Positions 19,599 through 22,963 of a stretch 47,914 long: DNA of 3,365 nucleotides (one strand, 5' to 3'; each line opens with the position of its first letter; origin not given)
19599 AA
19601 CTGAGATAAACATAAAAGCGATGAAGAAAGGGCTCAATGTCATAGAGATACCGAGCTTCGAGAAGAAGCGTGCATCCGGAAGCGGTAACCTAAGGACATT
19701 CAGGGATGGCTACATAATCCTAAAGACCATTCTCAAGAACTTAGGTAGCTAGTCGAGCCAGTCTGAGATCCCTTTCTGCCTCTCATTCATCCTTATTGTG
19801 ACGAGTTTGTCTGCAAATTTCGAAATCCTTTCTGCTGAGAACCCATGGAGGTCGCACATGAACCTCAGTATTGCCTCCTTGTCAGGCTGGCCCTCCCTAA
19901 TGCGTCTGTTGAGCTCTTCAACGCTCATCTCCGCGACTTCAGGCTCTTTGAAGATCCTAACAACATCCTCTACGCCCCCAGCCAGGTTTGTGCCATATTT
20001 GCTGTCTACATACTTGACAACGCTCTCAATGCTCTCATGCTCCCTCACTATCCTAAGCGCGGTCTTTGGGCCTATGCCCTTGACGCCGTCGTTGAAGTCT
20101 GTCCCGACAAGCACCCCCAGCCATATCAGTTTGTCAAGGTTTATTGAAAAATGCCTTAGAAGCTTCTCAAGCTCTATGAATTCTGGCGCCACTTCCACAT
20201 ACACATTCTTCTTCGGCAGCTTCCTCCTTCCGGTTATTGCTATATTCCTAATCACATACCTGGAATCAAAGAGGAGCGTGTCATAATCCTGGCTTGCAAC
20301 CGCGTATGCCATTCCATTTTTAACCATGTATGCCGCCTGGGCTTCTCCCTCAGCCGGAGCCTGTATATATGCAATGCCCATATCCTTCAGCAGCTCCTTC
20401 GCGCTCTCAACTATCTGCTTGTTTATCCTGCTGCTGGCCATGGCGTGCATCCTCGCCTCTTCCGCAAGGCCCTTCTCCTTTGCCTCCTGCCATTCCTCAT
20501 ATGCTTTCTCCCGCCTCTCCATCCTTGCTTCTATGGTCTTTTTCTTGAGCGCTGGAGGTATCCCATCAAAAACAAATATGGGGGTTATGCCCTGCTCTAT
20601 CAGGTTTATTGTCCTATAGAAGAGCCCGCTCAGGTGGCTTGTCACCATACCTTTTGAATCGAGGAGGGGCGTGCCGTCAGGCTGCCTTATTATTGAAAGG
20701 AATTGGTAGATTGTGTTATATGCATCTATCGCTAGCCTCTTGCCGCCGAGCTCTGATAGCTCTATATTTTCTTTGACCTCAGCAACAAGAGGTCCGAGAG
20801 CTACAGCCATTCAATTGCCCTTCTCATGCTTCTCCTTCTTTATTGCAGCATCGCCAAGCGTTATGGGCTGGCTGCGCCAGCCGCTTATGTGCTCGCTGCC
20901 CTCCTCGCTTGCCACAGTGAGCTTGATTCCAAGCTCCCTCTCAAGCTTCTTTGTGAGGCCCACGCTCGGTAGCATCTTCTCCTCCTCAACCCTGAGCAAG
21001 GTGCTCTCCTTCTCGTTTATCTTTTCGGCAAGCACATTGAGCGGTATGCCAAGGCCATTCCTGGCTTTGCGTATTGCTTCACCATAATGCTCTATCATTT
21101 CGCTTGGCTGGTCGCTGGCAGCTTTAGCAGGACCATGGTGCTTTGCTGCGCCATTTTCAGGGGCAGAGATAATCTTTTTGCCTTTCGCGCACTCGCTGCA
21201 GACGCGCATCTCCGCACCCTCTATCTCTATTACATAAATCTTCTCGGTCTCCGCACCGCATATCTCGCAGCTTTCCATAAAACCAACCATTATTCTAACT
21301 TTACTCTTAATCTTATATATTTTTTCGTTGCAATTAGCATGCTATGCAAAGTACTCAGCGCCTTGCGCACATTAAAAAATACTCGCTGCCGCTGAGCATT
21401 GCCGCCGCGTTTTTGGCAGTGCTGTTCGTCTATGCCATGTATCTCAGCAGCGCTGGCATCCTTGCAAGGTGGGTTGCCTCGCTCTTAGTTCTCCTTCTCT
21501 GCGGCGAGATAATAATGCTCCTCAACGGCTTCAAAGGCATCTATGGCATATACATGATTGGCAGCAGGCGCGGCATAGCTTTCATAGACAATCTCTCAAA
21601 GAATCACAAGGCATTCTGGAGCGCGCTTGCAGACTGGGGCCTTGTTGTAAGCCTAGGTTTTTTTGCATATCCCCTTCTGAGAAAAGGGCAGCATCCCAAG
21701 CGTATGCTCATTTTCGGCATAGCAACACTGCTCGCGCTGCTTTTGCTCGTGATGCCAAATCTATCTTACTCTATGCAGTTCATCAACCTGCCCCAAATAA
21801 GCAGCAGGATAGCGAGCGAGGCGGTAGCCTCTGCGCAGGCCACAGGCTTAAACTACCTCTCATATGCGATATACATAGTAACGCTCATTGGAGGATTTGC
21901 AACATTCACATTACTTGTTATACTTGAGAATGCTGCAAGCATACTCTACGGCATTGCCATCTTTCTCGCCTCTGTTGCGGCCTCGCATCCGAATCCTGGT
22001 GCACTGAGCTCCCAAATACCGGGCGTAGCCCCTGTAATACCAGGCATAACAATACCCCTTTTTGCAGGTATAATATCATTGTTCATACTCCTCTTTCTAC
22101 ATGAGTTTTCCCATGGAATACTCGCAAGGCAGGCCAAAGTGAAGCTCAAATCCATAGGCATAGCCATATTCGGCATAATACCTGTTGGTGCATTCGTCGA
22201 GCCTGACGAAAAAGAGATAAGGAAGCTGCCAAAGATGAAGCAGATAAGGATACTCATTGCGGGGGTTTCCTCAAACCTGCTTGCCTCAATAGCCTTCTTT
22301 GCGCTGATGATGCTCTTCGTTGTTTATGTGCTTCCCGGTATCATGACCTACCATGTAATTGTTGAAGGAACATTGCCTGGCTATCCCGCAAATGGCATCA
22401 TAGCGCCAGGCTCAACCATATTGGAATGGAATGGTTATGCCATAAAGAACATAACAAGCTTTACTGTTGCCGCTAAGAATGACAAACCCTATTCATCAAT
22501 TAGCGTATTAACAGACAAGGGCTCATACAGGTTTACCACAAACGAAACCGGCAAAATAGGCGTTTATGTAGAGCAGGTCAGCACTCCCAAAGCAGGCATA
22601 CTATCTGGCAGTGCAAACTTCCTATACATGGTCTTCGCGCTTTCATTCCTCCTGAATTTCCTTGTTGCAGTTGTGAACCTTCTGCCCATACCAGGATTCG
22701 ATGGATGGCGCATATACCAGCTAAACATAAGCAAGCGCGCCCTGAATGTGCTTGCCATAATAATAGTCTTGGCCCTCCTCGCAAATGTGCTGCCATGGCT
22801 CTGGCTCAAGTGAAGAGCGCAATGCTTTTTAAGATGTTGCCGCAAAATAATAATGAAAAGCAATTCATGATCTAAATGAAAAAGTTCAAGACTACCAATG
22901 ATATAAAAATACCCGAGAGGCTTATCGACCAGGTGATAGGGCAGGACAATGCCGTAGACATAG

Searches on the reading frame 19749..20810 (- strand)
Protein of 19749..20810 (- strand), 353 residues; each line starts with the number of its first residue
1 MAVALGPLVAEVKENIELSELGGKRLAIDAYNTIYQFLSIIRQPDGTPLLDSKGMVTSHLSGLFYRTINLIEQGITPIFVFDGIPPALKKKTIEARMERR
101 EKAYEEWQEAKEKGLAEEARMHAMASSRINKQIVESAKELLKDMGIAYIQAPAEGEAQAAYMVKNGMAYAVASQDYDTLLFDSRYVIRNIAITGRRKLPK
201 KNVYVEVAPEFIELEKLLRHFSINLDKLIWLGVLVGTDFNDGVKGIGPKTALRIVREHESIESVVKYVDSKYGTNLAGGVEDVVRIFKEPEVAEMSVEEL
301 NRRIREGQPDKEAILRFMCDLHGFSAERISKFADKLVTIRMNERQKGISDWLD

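Call 79: search_protein_families(library=pfam, proteins=[window:19749-20810:-], max_evalue=0.0001)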
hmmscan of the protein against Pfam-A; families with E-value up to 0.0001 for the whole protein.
window:19749-20810:- (353 aa): 3 families
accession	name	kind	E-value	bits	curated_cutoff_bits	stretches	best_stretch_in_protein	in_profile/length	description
PF00867.23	XPG_I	-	1.2e-23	83.8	24.9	1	145-238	1-89/89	XPG I-region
PF00752.23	XPG_N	-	5.5e-21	75.4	22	1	5-102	6-100/101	XPG N-terminal domain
PF01367.25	5_3_exonuc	-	8.7e-06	26.6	40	1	241-282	21-66/97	5'-3' exonuclease, C-terminal SAM fold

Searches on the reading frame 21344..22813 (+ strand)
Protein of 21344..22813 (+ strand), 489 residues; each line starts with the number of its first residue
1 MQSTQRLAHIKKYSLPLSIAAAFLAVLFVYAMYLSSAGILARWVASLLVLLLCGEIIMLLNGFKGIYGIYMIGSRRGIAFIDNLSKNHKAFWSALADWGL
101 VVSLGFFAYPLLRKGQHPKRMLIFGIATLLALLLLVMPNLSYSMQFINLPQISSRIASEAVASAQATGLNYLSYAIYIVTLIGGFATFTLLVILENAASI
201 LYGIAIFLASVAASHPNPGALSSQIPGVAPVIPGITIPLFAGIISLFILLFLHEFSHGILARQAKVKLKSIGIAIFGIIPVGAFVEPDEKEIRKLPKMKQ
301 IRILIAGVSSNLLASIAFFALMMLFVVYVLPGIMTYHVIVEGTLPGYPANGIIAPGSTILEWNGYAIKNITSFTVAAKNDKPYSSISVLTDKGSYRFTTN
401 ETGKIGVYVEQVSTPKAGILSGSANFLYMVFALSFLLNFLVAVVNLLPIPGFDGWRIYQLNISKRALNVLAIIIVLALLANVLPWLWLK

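Call 79: search_protein_families(library=pfam, proteins=[window:21344-22813:+], max_evalue=0.0001)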
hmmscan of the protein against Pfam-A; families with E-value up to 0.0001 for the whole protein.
window:21344-22813:+ (489 aa): 1 family
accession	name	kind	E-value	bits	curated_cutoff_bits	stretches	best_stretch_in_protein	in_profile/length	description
PF02163.28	Peptidase_M50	-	1.4e-22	80.5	27.2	1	242-464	2-196/221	Peptidase family M50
